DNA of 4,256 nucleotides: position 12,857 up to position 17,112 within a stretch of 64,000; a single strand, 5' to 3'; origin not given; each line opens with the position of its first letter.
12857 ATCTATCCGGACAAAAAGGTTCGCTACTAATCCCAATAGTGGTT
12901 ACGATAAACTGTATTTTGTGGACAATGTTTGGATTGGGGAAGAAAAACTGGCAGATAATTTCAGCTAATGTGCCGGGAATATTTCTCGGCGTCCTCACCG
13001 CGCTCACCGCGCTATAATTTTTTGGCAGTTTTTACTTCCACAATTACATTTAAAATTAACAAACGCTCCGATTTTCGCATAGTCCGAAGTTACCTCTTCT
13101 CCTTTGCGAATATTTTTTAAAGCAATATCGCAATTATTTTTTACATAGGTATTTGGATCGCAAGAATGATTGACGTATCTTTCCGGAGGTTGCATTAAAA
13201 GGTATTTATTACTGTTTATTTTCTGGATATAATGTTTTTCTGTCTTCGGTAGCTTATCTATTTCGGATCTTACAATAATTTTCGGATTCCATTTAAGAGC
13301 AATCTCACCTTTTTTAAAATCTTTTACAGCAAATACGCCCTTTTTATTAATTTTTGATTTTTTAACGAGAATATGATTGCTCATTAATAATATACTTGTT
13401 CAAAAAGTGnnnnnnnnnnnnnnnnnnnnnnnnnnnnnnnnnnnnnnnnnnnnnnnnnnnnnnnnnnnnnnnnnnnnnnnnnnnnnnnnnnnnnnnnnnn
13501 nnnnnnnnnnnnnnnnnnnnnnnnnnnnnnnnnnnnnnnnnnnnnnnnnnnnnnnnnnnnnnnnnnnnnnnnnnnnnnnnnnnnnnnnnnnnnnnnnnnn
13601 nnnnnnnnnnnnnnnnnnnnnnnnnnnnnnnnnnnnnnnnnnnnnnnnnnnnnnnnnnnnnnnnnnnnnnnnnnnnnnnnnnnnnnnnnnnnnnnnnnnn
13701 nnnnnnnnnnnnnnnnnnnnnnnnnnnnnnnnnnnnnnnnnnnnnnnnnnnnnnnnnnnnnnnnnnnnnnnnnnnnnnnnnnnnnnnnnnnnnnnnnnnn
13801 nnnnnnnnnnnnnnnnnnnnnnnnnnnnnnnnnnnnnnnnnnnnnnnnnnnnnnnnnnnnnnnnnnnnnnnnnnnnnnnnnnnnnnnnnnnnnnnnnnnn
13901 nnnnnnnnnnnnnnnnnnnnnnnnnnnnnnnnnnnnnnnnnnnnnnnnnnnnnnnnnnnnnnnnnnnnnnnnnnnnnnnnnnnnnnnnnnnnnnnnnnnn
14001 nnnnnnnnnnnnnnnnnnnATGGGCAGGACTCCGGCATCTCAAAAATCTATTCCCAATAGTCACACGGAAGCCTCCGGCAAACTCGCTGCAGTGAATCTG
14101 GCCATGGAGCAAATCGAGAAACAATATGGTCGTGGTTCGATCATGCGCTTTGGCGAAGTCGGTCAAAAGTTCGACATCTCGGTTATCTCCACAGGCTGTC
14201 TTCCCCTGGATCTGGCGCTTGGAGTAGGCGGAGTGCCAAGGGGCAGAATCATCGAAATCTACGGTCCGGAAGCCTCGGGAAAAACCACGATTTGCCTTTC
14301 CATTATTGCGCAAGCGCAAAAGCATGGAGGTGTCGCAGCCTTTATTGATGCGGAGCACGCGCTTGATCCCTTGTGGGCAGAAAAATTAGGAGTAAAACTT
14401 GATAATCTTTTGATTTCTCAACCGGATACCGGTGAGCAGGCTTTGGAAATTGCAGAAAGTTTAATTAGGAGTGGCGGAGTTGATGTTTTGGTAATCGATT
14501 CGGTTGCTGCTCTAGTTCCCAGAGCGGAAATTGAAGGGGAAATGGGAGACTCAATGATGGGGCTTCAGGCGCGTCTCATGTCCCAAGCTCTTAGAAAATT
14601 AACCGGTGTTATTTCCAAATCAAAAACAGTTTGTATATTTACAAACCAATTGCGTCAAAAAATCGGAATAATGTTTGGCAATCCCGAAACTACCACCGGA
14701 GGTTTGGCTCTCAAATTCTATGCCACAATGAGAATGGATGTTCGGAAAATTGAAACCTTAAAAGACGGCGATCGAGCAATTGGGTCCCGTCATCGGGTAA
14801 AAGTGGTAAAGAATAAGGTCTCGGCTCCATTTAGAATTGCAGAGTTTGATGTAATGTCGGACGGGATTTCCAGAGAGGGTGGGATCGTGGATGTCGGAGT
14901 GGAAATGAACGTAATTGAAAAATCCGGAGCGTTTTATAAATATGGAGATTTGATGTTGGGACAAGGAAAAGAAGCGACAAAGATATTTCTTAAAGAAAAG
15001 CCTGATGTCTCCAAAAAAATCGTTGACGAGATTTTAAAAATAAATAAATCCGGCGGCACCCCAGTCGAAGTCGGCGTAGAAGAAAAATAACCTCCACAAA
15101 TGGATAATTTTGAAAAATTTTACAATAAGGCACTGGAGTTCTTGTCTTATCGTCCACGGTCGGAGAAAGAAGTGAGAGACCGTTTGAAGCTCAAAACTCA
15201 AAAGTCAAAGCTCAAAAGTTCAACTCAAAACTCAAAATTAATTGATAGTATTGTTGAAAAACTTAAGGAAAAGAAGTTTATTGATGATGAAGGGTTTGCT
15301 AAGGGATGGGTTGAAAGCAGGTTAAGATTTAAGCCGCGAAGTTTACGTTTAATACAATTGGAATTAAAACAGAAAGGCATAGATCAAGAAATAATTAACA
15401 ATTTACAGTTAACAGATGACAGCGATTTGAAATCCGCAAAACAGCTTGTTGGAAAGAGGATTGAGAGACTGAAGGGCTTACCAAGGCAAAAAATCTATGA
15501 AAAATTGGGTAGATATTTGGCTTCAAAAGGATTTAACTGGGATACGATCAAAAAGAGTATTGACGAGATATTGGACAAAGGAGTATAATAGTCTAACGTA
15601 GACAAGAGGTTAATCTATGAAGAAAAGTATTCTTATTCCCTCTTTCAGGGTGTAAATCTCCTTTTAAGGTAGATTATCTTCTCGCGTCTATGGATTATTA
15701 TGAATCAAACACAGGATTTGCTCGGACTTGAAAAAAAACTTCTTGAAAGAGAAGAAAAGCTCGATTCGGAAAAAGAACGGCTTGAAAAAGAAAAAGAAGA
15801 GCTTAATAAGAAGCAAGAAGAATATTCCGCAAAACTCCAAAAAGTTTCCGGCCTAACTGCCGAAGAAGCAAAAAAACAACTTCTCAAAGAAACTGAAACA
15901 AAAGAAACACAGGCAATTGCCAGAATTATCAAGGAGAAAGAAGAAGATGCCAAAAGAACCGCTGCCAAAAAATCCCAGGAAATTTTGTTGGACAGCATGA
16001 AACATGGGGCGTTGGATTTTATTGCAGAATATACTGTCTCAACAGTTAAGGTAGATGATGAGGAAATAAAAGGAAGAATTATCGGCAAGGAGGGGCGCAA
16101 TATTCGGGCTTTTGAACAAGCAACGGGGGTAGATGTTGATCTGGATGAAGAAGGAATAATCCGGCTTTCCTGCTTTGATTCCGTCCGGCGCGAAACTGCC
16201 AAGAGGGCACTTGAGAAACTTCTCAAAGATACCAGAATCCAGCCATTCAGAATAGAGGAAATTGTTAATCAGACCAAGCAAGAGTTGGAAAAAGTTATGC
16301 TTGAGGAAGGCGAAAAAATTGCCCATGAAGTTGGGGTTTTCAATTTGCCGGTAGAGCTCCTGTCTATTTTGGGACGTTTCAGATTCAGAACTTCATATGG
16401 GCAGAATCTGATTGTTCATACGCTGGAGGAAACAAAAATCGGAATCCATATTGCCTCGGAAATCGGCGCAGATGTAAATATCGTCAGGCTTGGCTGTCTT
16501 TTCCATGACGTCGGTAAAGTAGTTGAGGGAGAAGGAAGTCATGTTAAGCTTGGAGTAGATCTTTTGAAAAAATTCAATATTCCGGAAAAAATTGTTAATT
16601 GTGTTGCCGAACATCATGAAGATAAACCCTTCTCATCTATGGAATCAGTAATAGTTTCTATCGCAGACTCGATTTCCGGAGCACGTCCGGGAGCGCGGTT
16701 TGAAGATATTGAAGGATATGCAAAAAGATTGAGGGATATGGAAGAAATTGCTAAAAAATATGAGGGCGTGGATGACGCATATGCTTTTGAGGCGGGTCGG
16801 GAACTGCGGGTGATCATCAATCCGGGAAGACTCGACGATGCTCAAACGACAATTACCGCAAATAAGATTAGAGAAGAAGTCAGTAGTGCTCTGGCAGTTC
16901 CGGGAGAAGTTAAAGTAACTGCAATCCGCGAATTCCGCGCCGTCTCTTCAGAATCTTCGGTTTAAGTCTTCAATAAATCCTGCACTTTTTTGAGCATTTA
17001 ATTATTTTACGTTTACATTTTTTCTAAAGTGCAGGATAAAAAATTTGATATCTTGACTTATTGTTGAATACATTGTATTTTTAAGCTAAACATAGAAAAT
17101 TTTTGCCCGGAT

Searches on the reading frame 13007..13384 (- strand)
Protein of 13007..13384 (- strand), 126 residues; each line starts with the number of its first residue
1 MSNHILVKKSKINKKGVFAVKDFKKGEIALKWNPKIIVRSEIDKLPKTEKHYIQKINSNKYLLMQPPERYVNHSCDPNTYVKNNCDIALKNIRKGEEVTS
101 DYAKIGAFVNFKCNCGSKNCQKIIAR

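Call 55: search_protein_families(library=pfam, proteins=[window:13007-13384:-], max_evalue=0.001)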
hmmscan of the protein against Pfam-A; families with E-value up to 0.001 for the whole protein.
window:13007-13384:- (126 aa): 1 family
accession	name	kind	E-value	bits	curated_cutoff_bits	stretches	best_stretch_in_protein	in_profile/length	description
PF00856.33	SET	-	9.7e-14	52.1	22.4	1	15-102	2-104/105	SET domain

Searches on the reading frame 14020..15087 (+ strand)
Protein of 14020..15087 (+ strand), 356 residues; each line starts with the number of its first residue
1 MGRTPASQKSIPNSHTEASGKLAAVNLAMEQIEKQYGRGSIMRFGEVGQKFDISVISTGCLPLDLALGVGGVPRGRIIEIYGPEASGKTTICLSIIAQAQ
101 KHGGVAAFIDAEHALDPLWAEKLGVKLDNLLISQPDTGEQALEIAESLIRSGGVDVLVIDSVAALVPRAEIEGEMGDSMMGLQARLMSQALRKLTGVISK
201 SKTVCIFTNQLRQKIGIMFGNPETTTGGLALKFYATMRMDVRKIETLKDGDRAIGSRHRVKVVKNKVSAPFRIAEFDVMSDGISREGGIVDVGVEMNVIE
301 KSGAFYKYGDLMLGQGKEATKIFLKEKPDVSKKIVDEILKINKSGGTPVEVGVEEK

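Call 40: search_protein_families(library=pfam, proteins=[window:14020-15087:+], max_evalue=0.001)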
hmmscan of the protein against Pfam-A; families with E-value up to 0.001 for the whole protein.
window:14020-15087:+ (356 aa): 6 families
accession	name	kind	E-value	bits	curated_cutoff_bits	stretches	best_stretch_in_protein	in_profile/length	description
PF00154.27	RecA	-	1.6e-129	431.4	27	1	24-283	2-261/262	recA bacterial DNA recombination protein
PF21096.2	RecA_C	-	4e-18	65.7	27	1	287-340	1-54/57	RecA C-terminal domain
PF08423.17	Rad51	-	1.4e-10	41.3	22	1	53-245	5-213/244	Rad51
PF06745.19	ATPase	-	3.8e-08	33.4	26.6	1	57-113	2-58/231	KaiC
PF13191.12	AAA_16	-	0.00018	22.5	32.6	1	73-200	22-129/167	AAA ATPase domain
PF13481.12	AAA_25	-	0.0007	19.7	27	0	71-165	29-155/195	AAA domain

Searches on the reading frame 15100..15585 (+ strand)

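Call 40: search_protein_families(library=pfam, proteins=[window:15100-15585:+], max_evalue=0.001)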
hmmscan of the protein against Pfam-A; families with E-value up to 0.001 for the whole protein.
window:15100-15585:+ (162 aa): 3 families
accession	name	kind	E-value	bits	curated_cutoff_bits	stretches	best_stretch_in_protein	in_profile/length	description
PF21982.2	RecX_HTH1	-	4.3e-14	52.6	26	1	8-32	2-26/40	RecX, first three-helix domain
PF02631.22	RecX_HTH2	-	5.6e-13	49.3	26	1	62-100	1-39/42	RecX, second three-helix domain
PF21981.2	RecX_HTH3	-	4.6e-09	36.7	26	1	108-152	2-46/48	RecX, third three-helix domain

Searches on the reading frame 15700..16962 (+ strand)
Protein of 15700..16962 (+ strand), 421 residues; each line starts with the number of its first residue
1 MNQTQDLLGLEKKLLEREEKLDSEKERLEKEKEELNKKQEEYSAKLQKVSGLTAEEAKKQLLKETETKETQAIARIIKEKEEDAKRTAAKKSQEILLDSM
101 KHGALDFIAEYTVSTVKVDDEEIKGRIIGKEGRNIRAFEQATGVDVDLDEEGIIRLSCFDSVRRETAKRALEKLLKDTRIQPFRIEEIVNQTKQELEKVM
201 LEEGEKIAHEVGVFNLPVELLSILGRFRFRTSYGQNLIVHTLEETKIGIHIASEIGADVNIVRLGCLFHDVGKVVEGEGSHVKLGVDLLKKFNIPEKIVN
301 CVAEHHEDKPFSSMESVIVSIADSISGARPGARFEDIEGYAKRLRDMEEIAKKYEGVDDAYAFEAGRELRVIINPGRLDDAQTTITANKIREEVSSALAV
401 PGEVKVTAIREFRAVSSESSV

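Call 40: search_protein_families(library=pfam, proteins=[window:15700-16962:+], max_evalue=0.001)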
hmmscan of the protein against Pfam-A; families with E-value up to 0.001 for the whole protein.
window:15700-16962:+ (421 aa): 4 families
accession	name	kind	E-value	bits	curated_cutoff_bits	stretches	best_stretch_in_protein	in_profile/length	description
PF12072.13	RNase_Y_N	-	1e-15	58.2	32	1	9-106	103-200/201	RNase Y N-terminal region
PF01966.28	HD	-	1.7e-15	57.8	22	1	239-326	3-114/116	HD domain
PF00013.35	KH_1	-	3.3e-07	30.4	21.5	1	118-172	6-65/66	KH domain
PF07650.23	KH_2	-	0.00084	19.5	22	0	121-164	33-75/78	KH domain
